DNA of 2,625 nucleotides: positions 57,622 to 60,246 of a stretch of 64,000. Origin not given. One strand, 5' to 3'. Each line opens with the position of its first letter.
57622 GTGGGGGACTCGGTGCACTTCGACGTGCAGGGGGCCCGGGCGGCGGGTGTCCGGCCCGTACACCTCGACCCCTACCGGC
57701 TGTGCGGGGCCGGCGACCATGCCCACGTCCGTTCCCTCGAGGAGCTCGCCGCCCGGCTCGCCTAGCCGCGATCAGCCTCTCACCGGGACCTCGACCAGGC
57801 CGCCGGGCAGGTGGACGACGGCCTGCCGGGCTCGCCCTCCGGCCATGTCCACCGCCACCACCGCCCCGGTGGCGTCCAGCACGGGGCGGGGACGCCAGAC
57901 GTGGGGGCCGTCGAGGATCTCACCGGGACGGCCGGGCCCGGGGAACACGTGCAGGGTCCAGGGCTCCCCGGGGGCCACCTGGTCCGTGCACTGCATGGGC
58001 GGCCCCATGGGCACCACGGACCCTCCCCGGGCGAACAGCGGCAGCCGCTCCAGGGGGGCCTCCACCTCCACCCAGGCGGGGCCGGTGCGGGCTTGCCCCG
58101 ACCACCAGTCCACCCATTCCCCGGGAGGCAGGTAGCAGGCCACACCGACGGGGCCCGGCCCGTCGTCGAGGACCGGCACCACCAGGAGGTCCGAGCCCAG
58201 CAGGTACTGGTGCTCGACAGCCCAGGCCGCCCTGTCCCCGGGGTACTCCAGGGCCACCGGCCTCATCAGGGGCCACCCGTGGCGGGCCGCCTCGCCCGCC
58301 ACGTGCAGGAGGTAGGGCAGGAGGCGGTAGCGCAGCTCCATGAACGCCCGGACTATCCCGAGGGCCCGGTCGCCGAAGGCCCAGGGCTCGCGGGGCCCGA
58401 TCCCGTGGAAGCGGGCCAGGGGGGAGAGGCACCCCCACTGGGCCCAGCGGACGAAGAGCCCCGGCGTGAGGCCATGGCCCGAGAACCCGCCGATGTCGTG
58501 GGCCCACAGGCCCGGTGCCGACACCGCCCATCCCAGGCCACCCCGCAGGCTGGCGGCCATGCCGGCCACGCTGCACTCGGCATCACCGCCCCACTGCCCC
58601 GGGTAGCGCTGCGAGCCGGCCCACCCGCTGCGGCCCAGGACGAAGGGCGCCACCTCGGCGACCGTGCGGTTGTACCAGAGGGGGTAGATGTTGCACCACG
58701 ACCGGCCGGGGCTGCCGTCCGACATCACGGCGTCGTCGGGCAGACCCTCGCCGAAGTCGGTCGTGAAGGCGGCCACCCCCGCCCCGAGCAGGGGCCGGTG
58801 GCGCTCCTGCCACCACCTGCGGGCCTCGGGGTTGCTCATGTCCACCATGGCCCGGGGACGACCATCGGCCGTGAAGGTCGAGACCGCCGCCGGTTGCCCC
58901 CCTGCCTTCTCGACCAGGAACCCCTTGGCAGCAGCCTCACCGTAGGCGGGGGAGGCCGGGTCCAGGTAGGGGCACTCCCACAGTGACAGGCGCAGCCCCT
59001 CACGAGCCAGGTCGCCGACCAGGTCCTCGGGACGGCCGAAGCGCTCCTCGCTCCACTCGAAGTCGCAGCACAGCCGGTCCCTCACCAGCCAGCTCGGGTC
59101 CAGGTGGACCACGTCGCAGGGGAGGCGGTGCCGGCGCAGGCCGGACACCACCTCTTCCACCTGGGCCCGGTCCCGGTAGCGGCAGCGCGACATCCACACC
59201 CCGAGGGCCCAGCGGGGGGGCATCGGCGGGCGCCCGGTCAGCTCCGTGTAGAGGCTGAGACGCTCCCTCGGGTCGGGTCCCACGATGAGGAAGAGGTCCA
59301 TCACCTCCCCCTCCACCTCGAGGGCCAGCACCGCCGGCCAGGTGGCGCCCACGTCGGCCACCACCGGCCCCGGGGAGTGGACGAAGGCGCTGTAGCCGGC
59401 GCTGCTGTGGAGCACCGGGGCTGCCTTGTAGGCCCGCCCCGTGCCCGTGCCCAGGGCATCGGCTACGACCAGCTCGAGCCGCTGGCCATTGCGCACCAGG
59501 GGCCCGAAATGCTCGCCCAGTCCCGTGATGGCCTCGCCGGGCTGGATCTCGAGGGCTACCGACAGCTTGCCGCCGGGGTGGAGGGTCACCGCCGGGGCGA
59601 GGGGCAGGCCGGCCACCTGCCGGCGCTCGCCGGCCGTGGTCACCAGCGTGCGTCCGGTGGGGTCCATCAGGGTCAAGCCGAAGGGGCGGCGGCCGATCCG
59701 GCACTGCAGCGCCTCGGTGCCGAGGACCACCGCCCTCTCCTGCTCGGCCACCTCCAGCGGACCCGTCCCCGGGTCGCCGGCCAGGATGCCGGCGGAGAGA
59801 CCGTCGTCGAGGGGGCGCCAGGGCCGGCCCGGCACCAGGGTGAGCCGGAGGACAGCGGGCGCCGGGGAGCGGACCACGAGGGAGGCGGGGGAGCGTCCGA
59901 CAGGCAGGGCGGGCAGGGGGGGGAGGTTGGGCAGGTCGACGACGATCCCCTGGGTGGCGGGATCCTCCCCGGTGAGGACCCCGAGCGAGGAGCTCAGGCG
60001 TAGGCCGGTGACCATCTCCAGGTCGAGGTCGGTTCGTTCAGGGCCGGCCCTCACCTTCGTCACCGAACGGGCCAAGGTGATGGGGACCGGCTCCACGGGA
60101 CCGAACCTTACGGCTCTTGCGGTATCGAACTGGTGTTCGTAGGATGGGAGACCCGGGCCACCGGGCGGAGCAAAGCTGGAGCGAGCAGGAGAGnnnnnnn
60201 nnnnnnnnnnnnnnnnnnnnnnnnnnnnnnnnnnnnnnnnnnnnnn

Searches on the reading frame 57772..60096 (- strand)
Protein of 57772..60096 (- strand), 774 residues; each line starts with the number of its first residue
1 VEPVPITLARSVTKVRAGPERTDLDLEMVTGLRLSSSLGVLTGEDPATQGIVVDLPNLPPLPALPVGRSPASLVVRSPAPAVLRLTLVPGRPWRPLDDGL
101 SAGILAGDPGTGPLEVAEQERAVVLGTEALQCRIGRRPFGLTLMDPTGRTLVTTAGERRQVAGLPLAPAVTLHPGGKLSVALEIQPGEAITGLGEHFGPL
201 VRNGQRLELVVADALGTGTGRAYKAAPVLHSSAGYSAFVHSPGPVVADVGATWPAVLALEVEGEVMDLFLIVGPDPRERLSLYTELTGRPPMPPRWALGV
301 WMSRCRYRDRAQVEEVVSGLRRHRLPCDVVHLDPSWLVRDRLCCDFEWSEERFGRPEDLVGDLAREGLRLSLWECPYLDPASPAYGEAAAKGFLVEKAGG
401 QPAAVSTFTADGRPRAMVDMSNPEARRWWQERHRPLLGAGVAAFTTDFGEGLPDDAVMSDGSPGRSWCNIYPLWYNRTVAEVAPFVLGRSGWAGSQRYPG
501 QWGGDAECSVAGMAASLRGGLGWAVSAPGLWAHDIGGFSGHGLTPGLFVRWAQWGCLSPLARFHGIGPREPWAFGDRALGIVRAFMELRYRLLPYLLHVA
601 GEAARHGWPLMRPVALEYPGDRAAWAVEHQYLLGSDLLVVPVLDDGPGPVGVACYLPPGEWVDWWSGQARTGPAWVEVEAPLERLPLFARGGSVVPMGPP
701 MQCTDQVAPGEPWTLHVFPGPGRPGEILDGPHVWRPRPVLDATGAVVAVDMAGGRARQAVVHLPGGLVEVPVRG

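Call 8: search_protein_families(library=pfam, proteins=[window:57772-60096:-], max_evalue=0.1)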
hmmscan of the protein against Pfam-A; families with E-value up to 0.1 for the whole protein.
window:57772-60096:- (774 aa): 3 families
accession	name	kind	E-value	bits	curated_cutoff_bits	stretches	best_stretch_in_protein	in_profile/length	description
PF01055.32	Glyco_hydro_31_2nd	-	1.4e-75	255.1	23.5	1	290-597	1-326/328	Glycosyl hydrolases family 31 TIM-barrel domain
PF21365.3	Glyco_hydro_31_3rd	-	3e-24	85.7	24.4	1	607-695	1-87/87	Glycosyl hydrolase family 31 C-terminal domain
PF13802.12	Gal_mutarotas_2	-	1.6e-17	64.8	27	1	106-246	33-182/184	Glycosyl hydrolase 31 N-terminal galactose mutarotase-like domain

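Call 12: find_encoding_contigs(protein=window:57772-60096:-, flank=10000, max_places=6)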
Protein window:57772-60096:- (774 aa): 2 contigs read that carry it; 1 place shown.
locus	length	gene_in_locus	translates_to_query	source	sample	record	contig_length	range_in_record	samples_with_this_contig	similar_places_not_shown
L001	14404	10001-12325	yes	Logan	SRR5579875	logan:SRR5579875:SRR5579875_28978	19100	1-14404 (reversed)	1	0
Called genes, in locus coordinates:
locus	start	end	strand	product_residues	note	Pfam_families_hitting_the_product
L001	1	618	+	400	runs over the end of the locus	PF00528:BPD_transp_1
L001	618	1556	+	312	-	PF00528:BPD_transp_1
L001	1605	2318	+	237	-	PF00072:Response_reg, PF00486:Trans_reg_C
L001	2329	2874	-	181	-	PF03473:MOSC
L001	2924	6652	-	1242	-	PF02811:PHP, PF07733:DNA_pol3_alpha, PF17657:DNA_pol3_finger, PF14579:HHH_6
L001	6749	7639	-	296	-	PF00106:adh_short, PF13561:adh_short_C2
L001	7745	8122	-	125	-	-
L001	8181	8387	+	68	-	-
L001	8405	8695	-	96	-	-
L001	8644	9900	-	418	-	PF00817:IMS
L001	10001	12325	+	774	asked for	PF13802:Gal_mutarotas_2, PF01055:Glyco_hydro_31_2nd, PF21365:Glyco_hydro_31_3rd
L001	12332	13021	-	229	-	PF00702:Hydrolase, PF13419:HAD_2, PF13242:Hydrolase_like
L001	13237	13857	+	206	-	PF14378:PAP2_3 (weak), PF01569:PAP2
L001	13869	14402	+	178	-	?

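Call 13: search_protein_families(library=ncbifam, proteins=[L001:2924-6652:-, L001:8405-8695:-, L001:8181-8387:+, L001:7745-8122:-], max_evalue=0.01)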
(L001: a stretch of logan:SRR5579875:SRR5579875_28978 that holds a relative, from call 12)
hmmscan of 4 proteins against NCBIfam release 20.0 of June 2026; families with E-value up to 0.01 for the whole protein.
L001:2924-6652:- (1242 aa): 18 families
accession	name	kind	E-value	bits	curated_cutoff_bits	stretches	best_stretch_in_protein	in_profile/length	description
NF004225.0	PRK05672.1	subfamily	7.7e-293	974.4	939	2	303-1239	145-1044/1047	error-prone DNA polymerase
NF004226.0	PRK05673.1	equivalog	9e-217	722.6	1002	2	304-1228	152-1063/1146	DNA polymerase III subunit alpha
TIGR00594.1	polc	superfamily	2.7e-202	674.6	434.35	2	318-1185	161-1021/1022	DNA polymerase III subunit alpha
NF005298.0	PRK06826.1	equivalog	8.3e-194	646.4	1260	2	305-1229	153-1074/1151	DNA polymerase III subunit alpha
NF005377.0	PRK06920.1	equivalog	2.1e-151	506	1806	2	308-1213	143-1010/1108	DNA polymerase III subunit alpha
NF005617.0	PRK07374.1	equivalog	1.1e-147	493.8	1653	2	341-1212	190-1066/1170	DNA polymerase III subunit alpha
NF005582.0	PRK07279.1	equivalog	5.7e-117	392.1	1279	2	356-1215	152-953/1033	DNA polymerase III subunit alpha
NF007079.0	PRK09532.1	equivalog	5.8e-104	349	1525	2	340-923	187-776/876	DNA polymerase III subunit alpha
NF005516.0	PRK07135.1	equivalog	9.3e-104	348.4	1084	2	450-1054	229-812/974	DNA polymerase III DnaE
NF004550.0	PRK05898.1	equivalog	1.4e-96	324.7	1182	2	355-1065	138-820/971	DNA polymerase III subunit alpha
NF001688.0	PRK00448.1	equivalog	2.4e-28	98.3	873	2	30-98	339-407/1445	PolC-type DNA polymerase III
TIGR01405.1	polC_Gram_pos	equivalog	8.5e-25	86.7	1043.45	2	29-98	104-173/1211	DNA polymerase III subunit alpha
NF005616.0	PRK07373.1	equivalog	5.5e-20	71.3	646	1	921-1212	36-346/449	DNA polymerase III subunit alpha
NF041577.1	nside_bi_sphtase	equivalog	1.4e-08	34.3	400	1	30-95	4-67/276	3',5'-nucleoside bisphosphate phosphatase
NF047791.1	RNaseRnm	equivalog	0.00011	21.6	375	1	30-94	3-67/275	RNase RNM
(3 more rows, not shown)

L001:8405-8695:- (96 aa): 0 families

L001:8181-8387:+ (68 aa): 0 families

L001:7745-8122:- (125 aa): 1 family
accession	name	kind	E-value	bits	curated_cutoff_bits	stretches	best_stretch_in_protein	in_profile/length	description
NF004904.0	PRK06265.1-4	equivalog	0.0015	18.2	172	1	13-93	98-176/206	cobalt transporter CbiM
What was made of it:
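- On DnaE2X-iPolY-ImuB-C-RecA (split-ImuB / ImuY) mutasome: NF004225 scores above its cutoff (call 13).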

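Call 14: search_protein_families(library=pfam, proteins=[L001:2924-6652:-, L001:8405-8695:-, L001:8181-8387:+, L001:7745-8122:-], max_evalue=0.1)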
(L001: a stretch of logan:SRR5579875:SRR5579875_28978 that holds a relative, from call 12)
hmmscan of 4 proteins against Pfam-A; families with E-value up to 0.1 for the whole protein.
L001:2924-6652:- (1242 aa): 8 families
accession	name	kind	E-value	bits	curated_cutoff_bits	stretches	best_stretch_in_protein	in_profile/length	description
PF07733.18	DNA_pol3_alpha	-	3.6e-64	217.3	23.9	1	452-723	2-260/260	Bacterial DNA polymerase III alpha NTPase domain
PF17657.6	DNA_pol3_finger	-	6.1e-46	156.2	22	1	726-901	1-165/166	Bacterial DNA polymerase III alpha subunit finger domain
PF02811.25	PHP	-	1.1e-31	110.8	26.4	1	31-182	1-133/164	PHP domain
PF14579.12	HHH_6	-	1.4e-22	80.1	25.6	1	975-1061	1-90/90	Helix-hairpin-helix motif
PF12836.13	HHH_3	-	5.7e-05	23.6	27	1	1001-1047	16-62/65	Helix-hairpin-helix motif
PF01336.31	tRNA_anti-codon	-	0.00046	20.5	27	1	1155-1227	5-75/75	OB-fold nucleic acid binding domain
PF03934.19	T2SSK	-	0.0032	18.2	24.2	1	1003-1045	14-59/63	Type II secretion system (T2SS), protein K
PF19799.5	DUF6282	-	0.031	14.4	26.8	1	29-91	2-64/196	Family of unknown function (DUF6282)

L001:8405-8695:- (96 aa): 0 families

L001:8181-8387:+ (68 aa): 0 families

L001:7745-8122:- (125 aa): 1 family
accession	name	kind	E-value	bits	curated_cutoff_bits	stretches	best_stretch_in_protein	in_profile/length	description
PF09534.15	Trp_oprn_chp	-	0.0019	18.5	29.6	1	8-102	63-153/180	Tryptophan-associated transmembrane protein (Trp_oprn_chp)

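Call 49: search_dna_similar(query=L001:2924-6652:-, collection=plasmids, mode=protein, max_rows=40, rows=spread, max_evalue=1e-50)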
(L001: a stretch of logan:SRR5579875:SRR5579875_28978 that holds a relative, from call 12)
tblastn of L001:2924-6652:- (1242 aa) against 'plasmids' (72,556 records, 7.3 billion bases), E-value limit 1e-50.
Records with a match: 1232; places in all: 1318; records where one place covers at least 80% of the query: 0.
Best place of each record, by identity: <60% 1232.
By first word of the organism name: Burkholderia 151; Rhizobium 143; Ralstonia 136; Streptomyces 135; Agrobacterium 128; Sinorhizobium 55; Acinetobacter 41; Shinella 32; Cupriavidus 20; Paraburkholderia 19; and 137 more.
By predicted mobility (MOB-suite, as given by PLSDB): non-mobilizable 566; conjugative 425; mobilizable 241.
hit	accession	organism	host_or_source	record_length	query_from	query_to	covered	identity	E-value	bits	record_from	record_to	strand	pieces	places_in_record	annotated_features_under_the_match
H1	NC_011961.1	Thermomicrobium roseum DSM 5159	-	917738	315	1204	72%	41.2%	7e-175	582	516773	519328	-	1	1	error-prone DNA polymerase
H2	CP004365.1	Komagataeibacter xylinus E25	-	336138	335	1203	70%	38.9%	2e-158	534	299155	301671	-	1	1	DNA polymerase III, alpha subunit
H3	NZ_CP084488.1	Ensifer adhaerens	cellculture,soil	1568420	312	1197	71%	37.6%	5e-148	503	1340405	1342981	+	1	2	none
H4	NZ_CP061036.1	Sphingomonas aliaeris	whole organism,Pork steak,pork steak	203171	335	1200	70%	38.1%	7e-155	523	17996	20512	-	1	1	error-prone DNA polymerase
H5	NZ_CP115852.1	Pseudoroseomonas cervicalis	-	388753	336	1204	70%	37.7%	5e-139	476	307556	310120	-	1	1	error-prone DNA polymerase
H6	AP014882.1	Acetobacter pasteurianus NBRC 101655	-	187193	335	1203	70%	37.4%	2e-152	516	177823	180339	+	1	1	dnaE: DNA polymerase III alpha subunit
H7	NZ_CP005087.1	Sphingobium sp. TKS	-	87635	308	1197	72%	36.4%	4e-144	491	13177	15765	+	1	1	error-prone DNA polymerase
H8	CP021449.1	Ralstonia solanacearum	sesame seedling,cell culture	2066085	352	1197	68%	38.2%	2e-132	457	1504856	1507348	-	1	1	hypothetical protein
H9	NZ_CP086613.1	Shinella zoogloeoides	-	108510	314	1203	72%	36.2%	2e-144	493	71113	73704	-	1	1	error-prone DNA polymerase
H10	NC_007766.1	Rhizobium etli CFN 42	-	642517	314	1197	71%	36.4%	1e-143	490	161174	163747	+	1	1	error-prone DNA polymerase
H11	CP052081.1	Ralstonia solanacearum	tomato,cell culture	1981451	352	1197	68%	38.0%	3e-132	456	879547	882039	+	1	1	none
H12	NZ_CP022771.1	Ralstonia solanacearum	Solanum tuberosum,single cell,Potato ...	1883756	352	1197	68%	37.9%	1e-130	452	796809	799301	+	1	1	none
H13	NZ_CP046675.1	Ralstonia nicotianae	tobacco,cell culture,leaf veins ...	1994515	352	1197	68%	37.9%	2e-131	454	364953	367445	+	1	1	none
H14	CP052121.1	Ralstonia solanacearum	tomato,cell culture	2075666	352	1197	68%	37.9%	3e-131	453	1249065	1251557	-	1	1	error-prone DNA polymerase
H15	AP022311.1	Burkholderia sp. SFA1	-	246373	346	1194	68%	37.7%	3e-145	495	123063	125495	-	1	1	dnaE2_3: error-prone DNA polymerase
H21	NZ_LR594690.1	Variovorax sp. WDL1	linuron-contaminated soil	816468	355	1194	68%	37.5%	1e-139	478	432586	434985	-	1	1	error-prone DNA polymerase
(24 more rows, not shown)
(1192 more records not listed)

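Call 50: get_annotated_region(hit=H1, flank=5000)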
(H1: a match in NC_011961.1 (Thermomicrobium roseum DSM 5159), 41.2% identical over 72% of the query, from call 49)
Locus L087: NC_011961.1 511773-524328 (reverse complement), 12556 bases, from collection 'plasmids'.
description: Thermomicrobium roseum DSM 5159 plasmid unnamed, complete sequence
organism: Thermomicrobium roseum DSM 5159 (NCBI taxid 309801)
taxonomy: Bacteria; Thermomicrobiota; Thermomicrobia; Thermomicrobiales; Thermomicrobiaceae; Thermomicrobium; Thermomicrobium roseum; Thermomicrobium roseum DSM 5159
host: -; source: -; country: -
typing (MOB-suite, as given by PLSDB): non-mobilizable
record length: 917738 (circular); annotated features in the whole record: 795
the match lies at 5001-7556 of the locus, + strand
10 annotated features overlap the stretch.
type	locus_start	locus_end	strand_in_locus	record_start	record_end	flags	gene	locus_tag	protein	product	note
CDS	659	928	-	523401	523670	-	-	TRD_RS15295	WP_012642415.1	chromate transporter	GO:0015703 - chromate transport [Evidence IEA]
CDS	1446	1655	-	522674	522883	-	-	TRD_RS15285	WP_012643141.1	chromate transporter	GO:0015703 - chromate transport [Evidence IEA]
CDS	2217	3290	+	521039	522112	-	-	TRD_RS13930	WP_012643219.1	recombinase A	-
CDS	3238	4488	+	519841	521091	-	-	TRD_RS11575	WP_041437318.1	hypothetical protein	-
CDS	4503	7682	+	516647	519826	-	-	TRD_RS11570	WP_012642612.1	error-prone DNA polymerase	GO:0006260 - DNA replication [Evidence IEA]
CDS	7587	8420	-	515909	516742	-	-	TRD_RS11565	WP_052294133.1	potassium channel family protein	GO:0034220 - monoatomic ion transmembrane transport [Evidence IEA]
CDS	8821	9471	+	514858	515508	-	-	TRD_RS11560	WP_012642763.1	PRC-barrel domain-containing protein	-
CDS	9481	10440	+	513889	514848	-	-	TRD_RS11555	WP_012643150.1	N(4)-(beta-N-acetylglucosaminyl)-L-asparaginase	-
CDS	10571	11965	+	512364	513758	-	-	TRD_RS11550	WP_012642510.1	FAD-binding oxidoreductase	-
CDS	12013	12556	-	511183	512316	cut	-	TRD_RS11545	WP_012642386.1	VIT1/CCC1 family protein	-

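Call 51: get_annotated_region(hit=H10, flank=5000)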
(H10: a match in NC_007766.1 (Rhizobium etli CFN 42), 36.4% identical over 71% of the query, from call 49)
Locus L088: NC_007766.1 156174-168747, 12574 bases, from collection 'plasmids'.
description: Rhizobium etli CFN 42 plasmid p42f, complete sequence
organism: Rhizobium etli CFN 42 (NCBI taxid 347834)
taxonomy: Bacteria; Pseudomonadota; Alphaproteobacteria; Hyphomicrobiales; Rhizobiaceae; Rhizobium; Rhizobium etli; Rhizobium etli CFN 42
host: -; source: -; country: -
typing (MOB-suite, as given by PLSDB): non-mobilizable
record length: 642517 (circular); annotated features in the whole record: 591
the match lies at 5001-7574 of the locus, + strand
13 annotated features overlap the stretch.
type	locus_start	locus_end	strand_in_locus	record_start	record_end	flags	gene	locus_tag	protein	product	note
CDS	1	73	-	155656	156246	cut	-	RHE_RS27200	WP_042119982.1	SOS response-associated peptidase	GO:0018142 - obsolete protein-DNA covalent cross-linking [Evidence IEA]; GO:0009432 - SOS response [Evidence IEA]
CDS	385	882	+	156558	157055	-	-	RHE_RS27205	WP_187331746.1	SOS response-associated peptidase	GO:0018142 - obsolete protein-DNA covalent cross-linking [Evidence IEA]; GO:0009432 - SOS response [Evidence IEA]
CDS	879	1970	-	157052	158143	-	dinB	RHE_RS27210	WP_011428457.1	DNA polymerase IV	GO:0006281 - DNA repair [Evidence IEA]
CDS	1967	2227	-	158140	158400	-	-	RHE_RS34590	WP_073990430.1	hypothetical protein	-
CDS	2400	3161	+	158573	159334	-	-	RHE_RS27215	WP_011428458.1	ImuA family protein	-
CDS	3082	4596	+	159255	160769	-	-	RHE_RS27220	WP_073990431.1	DNA polymerase Y family protein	-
CDS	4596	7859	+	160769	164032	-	-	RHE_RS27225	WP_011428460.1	error-prone DNA polymerase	GO:0006260 - DNA replication [Evidence IEA]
CDS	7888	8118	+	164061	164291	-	-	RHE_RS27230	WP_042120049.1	hypothetical protein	-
CDS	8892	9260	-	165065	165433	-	-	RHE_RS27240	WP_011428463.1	helix-turn-helix domain-containing protein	-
CDS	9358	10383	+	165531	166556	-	-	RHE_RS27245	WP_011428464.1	zinc-binding alcohol dehydrogenase family protein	-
CDS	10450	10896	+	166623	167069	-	-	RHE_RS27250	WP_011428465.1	heme-binding protein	-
CDS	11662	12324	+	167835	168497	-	-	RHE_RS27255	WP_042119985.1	metal-binding protein ZinT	-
CDS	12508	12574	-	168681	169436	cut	-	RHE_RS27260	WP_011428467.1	amino acid ABC transporter ATP-binding protein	-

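Call 65: get_annotated_region(hit=H4, flank=3500)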
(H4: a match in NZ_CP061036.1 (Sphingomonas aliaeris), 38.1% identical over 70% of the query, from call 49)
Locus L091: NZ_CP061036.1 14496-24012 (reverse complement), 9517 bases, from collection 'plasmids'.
description: Sphingomonas aliaeris strain DH-S5 plasmid punnamed1, complete sequence
organism: Sphingomonas aliaeris (NCBI taxid 2759526)
taxonomy: Bacteria; Pseudomonadota; Alphaproteobacteria; Sphingomonadales; Sphingomonadaceae; Sphingomonas; Sphingomonas aliaeris
host: -; source: whole organism,Pork steak,pork steak; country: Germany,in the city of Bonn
typing (MOB-suite, as given by PLSDB): non-mobilizable; mating-pair formation MPF_F
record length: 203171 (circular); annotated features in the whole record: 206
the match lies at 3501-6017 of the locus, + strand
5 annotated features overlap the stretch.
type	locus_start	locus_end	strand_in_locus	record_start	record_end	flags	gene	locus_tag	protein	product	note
CDS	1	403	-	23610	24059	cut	-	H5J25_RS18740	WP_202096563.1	hypothetical protein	-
CDS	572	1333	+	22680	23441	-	-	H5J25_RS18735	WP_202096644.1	protein ImuA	-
CDS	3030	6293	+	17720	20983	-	-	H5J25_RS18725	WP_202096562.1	error-prone DNA polymerase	GO:0006260 - DNA replication [Evidence IEA]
CDS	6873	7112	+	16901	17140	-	-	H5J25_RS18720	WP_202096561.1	hypothetical protein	-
CDS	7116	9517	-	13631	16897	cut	-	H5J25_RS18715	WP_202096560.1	conjugal transfer protein TraG N-terminal domain-containing protein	-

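Call 66: get_annotated_region(hit=H15, flank=3500)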
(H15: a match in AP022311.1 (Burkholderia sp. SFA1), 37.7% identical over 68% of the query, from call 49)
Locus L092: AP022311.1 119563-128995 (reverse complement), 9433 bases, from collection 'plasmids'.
description: Burkholderia sp. SFA1 plasmid BSFA1_p4 DNA, complete genome
organism: Burkholderia sp. SFA1 (NCBI taxid 341178)
taxonomy: Bacteria; Pseudomonadota; Betaproteobacteria; Burkholderiales; Burkholderiaceae; Burkholderia; Burkholderia sp. SFA1
host: -; source: -; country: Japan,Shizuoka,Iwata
typing (MOB-suite, as given by PLSDB): conjugative; relaxase MOBF,MOBP,MOBP; mating-pair formation MPF_T
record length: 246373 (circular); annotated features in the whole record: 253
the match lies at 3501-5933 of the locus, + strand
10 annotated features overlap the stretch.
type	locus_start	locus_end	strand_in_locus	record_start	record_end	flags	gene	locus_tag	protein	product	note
CDS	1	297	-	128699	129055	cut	-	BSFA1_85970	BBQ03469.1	hypothetical protein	-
CDS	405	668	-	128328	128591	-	-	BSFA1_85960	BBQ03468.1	hypothetical protein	-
CDS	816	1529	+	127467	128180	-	-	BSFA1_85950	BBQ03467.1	hypothetical protein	-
CDS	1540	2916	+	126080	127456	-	-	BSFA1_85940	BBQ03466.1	hypothetical protein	-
CDS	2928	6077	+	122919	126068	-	dnaE2_3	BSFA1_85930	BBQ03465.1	error-prone DNA polymerase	-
CDS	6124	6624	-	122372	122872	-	-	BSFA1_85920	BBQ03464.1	hypothetical protein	-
CDS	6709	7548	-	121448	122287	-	-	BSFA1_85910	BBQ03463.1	hypothetical protein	-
CDS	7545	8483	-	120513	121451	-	ku_3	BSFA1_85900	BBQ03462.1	non-homologous end joining protein Ku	-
CDS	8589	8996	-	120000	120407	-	-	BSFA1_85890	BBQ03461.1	hypothetical protein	-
CDS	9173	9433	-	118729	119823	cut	-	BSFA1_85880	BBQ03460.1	hypothetical protein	-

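Call 67: get_annotated_region(hit=H21, flank=3500)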
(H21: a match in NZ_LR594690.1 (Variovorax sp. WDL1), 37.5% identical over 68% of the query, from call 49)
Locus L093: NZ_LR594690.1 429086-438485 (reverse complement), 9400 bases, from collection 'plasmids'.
description: Variovorax sp. WDL1 plasmid 2
organism: Variovorax sp. WDL1 (NCBI taxid 207745)
taxonomy: Bacteria; Pseudomonadota; Betaproteobacteria; Burkholderiales; Comamonadaceae; Variovorax; Variovorax sp. WDL1
host: -; source: linuron-contaminated soil; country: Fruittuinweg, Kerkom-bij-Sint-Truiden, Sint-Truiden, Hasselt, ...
typing (MOB-suite, as given by PLSDB): non-mobilizable
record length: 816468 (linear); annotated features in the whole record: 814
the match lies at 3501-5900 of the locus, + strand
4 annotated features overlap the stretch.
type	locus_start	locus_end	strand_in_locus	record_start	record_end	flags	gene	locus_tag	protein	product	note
CDS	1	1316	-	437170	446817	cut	-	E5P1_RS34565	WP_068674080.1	choice-of-anchor D domain-containing protein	-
CDS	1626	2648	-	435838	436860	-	-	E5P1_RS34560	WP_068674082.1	helix-turn-helix domain-containing protein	-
CDS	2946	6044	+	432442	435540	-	-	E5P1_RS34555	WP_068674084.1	error-prone DNA polymerase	-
CDS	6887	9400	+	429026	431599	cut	-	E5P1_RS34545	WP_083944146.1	CRISPR-associated helicase/endonuclease Cas3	-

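Call 68: get_annotated_region(hit=H2, flank=3500)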
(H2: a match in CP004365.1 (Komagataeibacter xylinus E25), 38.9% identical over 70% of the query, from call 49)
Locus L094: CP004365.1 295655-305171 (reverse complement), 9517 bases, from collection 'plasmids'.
description: Komagataeibacter xylinus E25 plasmid pGX5, complete sequence
organism: Komagataeibacter xylinus E25 (NCBI taxid 1296990)
taxonomy: Bacteria; Pseudomonadota; Alphaproteobacteria; Rhodospirillales; Acetobacteraceae; Komagataeibacter; Komagataeibacter xylinus; Komagataeibacter xylinus E25
host: -; source: -; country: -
typing (MOB-suite, as given by PLSDB): conjugative; replicon rep_cluster_1537; relaxase MOBF,MOBP; mating-pair formation MPF_I
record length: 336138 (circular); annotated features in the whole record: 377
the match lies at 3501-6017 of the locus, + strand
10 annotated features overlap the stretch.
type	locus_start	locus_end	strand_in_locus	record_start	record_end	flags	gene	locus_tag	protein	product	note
CDS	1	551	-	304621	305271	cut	-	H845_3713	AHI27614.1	hypothetical protein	-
CDS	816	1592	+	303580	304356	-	-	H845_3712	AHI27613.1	hypothetical protein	-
CDS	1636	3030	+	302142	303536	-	-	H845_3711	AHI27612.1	putative DNA polymerase protein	-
CDS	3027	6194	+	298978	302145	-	-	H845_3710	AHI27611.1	DNA polymerase III, alpha subunit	-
CDS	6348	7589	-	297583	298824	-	-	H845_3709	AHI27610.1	HipA domain protein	-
CDS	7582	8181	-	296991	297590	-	-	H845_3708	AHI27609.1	transcriptional Regulator, XRE family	-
CDS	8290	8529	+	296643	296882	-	-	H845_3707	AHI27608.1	transposase-like protein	-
CDS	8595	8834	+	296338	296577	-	-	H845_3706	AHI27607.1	hypothetical protein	-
CDS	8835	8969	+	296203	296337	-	-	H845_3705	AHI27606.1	Resolvase domain protein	-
CDS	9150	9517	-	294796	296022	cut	-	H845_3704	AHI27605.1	transposase mutator type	-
